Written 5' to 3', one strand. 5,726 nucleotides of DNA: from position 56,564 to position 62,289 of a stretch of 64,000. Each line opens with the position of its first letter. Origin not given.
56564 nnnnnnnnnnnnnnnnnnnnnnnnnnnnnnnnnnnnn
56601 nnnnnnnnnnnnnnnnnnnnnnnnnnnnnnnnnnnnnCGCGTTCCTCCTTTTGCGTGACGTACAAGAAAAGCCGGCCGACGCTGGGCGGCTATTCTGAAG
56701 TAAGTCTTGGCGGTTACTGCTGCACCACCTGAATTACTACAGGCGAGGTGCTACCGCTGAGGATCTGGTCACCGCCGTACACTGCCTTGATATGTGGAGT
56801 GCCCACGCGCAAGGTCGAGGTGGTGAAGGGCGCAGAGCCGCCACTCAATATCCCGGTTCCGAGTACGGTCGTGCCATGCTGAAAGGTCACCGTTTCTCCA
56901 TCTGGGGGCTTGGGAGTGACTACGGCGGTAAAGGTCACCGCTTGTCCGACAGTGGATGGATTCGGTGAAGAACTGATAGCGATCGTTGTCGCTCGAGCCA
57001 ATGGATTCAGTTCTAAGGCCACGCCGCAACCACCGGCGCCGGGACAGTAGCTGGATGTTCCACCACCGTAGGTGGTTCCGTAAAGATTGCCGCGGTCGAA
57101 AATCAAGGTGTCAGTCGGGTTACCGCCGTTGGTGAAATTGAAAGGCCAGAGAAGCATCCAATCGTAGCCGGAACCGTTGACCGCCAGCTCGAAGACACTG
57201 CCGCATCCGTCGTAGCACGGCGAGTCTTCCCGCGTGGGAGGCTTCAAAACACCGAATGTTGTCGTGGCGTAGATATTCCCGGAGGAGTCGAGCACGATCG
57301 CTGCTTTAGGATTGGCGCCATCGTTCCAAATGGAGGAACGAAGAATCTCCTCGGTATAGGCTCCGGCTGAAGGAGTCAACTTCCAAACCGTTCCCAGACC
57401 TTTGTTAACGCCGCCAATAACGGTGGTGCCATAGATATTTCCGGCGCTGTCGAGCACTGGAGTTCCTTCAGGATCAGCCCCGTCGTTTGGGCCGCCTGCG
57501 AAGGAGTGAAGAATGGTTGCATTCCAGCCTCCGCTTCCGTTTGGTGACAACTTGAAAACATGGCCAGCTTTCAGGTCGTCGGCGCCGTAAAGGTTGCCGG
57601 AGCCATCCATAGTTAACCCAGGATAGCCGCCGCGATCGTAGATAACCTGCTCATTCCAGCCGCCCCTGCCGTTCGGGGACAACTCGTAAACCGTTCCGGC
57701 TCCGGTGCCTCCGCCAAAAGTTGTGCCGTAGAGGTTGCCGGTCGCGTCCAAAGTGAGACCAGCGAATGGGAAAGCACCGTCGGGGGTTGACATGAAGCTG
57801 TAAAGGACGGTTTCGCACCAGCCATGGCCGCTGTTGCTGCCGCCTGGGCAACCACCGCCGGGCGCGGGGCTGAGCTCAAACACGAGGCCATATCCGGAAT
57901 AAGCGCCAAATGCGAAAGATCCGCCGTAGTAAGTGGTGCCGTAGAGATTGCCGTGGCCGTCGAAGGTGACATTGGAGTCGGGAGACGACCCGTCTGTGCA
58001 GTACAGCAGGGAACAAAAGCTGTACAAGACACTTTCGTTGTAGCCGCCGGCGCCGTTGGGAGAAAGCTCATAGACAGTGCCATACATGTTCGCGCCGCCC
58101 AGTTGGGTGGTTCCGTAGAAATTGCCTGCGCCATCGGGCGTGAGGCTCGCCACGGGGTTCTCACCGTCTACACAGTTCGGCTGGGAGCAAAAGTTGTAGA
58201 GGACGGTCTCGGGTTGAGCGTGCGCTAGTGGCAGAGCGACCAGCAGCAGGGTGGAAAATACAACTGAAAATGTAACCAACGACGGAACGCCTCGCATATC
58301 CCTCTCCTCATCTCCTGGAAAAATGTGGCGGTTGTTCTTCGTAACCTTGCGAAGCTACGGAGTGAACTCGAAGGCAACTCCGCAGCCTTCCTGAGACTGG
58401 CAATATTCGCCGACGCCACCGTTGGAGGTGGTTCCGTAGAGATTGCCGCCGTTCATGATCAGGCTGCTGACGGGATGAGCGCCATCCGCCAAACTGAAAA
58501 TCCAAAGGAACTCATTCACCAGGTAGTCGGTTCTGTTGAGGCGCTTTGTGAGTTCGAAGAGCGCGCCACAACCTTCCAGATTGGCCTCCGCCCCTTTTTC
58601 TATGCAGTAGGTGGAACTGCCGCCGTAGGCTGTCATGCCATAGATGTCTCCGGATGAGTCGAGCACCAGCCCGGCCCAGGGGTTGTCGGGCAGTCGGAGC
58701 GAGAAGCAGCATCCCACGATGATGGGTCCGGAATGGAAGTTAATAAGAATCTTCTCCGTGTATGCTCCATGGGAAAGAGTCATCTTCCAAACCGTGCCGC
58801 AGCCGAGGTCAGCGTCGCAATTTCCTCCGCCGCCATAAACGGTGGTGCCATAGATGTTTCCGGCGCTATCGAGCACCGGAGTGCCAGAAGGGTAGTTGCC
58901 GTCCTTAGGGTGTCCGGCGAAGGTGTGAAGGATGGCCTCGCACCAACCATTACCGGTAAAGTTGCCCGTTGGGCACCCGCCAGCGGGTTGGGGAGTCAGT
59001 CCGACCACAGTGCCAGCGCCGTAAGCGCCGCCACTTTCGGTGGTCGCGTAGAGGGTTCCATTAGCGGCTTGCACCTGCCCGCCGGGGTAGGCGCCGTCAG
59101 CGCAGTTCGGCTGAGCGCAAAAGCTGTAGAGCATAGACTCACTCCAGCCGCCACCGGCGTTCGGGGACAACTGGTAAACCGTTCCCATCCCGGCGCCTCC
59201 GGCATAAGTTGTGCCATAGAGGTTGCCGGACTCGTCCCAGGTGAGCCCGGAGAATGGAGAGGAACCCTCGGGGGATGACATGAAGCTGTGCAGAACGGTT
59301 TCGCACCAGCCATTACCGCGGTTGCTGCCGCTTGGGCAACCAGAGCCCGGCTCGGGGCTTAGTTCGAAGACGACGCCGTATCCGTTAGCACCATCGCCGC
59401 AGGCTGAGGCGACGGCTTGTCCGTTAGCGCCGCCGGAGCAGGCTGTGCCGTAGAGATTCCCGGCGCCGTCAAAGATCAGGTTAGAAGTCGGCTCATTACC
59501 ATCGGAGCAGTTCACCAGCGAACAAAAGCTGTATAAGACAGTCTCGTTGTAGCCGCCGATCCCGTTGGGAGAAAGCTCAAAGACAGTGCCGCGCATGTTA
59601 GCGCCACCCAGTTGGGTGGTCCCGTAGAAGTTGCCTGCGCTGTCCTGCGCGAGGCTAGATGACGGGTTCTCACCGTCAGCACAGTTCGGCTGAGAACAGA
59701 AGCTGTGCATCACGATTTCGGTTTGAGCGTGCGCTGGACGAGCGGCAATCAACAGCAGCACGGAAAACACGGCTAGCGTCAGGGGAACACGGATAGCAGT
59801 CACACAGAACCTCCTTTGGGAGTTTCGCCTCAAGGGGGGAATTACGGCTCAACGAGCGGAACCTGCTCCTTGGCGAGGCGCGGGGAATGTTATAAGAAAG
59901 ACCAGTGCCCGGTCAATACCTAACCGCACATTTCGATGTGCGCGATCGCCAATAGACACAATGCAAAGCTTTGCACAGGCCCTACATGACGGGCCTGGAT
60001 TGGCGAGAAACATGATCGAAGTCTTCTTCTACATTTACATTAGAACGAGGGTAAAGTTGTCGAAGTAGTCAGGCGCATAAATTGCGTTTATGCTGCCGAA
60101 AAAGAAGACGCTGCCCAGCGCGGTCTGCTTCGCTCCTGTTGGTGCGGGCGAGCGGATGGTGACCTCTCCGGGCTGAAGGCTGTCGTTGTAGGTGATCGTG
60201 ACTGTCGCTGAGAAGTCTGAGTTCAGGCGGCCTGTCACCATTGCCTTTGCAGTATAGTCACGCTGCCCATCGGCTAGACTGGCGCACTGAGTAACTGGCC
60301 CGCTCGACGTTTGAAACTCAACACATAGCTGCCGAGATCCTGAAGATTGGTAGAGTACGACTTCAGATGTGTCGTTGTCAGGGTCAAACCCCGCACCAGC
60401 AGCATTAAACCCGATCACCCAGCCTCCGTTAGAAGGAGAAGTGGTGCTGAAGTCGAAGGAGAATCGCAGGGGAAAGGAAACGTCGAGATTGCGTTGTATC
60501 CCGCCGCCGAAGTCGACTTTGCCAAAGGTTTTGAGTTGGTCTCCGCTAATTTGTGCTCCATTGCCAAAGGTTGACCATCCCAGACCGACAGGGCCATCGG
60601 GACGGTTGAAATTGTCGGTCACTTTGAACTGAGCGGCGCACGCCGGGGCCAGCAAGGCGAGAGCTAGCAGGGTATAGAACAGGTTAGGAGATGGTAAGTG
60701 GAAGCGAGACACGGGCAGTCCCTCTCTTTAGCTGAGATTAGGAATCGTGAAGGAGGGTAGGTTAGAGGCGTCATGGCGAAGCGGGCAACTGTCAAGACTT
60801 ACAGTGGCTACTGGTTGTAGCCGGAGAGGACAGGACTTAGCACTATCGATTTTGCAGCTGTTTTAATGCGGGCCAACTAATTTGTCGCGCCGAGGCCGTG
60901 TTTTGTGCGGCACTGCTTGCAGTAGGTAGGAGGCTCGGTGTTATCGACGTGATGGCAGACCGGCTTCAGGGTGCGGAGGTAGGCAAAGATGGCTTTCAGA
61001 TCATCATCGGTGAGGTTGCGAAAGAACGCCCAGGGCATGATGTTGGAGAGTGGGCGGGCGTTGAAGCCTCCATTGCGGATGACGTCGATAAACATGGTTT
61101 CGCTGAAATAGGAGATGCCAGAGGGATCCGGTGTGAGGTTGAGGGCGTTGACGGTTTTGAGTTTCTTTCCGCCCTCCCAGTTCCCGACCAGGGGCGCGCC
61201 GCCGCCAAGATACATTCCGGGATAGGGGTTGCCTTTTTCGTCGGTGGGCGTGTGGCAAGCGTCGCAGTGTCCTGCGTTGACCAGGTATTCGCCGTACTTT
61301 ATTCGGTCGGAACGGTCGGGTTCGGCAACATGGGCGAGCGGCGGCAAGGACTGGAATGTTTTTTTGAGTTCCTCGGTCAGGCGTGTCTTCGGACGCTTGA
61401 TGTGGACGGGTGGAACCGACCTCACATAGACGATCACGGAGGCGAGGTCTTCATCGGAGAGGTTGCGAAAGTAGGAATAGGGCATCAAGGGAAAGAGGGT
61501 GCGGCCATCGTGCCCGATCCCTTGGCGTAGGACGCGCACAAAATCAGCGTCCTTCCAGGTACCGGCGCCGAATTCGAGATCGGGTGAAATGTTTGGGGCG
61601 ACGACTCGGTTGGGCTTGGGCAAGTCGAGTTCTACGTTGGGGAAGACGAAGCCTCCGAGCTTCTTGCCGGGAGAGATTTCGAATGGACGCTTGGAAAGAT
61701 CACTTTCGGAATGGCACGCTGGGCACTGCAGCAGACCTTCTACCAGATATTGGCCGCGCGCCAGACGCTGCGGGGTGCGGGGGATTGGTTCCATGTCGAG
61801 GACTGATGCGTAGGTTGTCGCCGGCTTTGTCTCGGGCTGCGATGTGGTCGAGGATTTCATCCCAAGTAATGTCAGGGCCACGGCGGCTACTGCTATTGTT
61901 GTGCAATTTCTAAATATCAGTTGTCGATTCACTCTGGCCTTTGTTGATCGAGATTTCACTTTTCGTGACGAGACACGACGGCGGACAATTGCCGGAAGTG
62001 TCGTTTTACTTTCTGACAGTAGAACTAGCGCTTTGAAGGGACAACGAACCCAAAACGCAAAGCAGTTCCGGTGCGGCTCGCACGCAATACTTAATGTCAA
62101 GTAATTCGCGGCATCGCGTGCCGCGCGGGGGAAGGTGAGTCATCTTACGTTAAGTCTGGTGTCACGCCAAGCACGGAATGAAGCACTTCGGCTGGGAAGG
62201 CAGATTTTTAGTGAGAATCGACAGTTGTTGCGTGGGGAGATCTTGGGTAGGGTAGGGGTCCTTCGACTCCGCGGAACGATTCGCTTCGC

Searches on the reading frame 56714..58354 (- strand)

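Call 45: search_protein_families(library=pfam, proteins=[window:56714-58354:-], max_evalue=0.0001)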
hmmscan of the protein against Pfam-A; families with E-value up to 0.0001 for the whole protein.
window:56714-58354:- (546 aa): 1 family
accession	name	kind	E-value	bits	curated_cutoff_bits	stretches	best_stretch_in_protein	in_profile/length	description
PF16640.11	Big_3_5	-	6.2e-17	62.4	35.5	1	461-543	2-87/88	Bacterial Ig-like domain (group 3)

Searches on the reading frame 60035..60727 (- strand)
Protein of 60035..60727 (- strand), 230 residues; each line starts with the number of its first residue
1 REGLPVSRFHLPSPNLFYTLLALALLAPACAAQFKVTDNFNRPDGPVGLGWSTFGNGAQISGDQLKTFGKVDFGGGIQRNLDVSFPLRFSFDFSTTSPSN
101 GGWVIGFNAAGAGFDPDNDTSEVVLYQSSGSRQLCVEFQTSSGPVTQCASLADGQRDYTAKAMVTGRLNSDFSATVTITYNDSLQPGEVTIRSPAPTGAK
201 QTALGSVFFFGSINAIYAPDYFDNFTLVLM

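Call 45: search_protein_families(library=pfam, proteins=[window:60035-60727:-], max_evalue=0.0001)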
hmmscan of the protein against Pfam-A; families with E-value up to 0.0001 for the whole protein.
window:60035-60727:- (230 aa): 0 families

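Call 65: find_encoding_contigs(protein=window:60035-60712:-, flank=10000, max_places=3)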
Protein window:60035-60712:- (225 aa): 2 contigs read that carry it; 2 places shown.
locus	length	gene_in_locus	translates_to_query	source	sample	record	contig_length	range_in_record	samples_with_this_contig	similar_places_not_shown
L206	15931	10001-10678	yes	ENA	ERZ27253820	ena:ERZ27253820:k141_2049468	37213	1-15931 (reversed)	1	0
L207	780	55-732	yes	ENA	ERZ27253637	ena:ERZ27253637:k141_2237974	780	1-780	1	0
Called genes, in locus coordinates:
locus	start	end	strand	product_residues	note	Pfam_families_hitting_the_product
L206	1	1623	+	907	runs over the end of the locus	PF00580:UvrD-helicase, PF13245:AAA_19, PF13604:AAA_30 (faint), PF13361:UvrD_C, PF13538:UvrD_C_2 (weak), PF21196:PcrA_UvrD_tudor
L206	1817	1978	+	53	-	-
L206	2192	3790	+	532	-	PF13520:AA_permease_2, PF00324:AA_permease, PF13906:AA_permease_C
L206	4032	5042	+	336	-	PF00962:A_deaminase, PF19326:AMP_deaminase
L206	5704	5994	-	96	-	-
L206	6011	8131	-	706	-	PF00009:GTP_EFTU, PF03144:GTP_EFTU_D2 (weak), PF22042:EF-G_D2, PF14492:EFG_III, PF03764:EFG_IV, PF00679:EFG_C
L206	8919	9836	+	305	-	PF13442:Cytochrome_CBB3 (faint), PF00034:Cytochrom_C (faint)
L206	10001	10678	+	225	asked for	-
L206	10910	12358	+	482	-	-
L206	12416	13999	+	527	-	PF16640:Big_3_5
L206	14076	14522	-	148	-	PF00903:Glyoxalase, PF12681:Glyoxalase_2 (faint)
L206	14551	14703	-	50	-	-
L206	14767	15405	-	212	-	PF01797:Y1_Tnp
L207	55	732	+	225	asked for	-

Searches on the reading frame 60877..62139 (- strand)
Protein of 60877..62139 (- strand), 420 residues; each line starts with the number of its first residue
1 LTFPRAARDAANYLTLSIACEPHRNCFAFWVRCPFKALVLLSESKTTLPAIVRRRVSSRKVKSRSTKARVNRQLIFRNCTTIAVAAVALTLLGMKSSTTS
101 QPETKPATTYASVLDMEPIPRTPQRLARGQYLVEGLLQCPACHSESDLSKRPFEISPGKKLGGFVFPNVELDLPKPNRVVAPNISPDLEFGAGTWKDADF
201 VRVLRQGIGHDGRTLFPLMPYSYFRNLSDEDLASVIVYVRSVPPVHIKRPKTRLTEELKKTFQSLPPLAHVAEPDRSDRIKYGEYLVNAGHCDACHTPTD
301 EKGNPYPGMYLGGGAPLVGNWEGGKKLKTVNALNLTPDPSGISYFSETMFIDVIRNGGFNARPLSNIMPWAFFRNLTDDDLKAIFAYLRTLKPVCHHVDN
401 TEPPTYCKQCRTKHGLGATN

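Call 34: search_protein_families(library=pfam, proteins=[window:60877-62139:-], max_evalue=0.00001)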
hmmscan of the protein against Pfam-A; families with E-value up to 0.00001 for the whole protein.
window:60877-62139:- (420 aa): 2 families
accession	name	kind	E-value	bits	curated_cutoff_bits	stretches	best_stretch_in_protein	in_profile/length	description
PF00034.26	Cytochrom_C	-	4.6e-11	44.3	21.3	0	281-392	2-90/90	Cytochrome c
PF13442.11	Cytochrome_CBB3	-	2.6e-09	37.7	27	0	280-388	3-68/68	Cytochrome C oxidase, cbb3-type, subunit III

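Call 61: find_encoding_contigs(protein=window:60877-62139:-, flank=10000, max_places=3)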
Protein window:60877-62139:- (420 aa): no gene with exactly this product is on record in the collection.
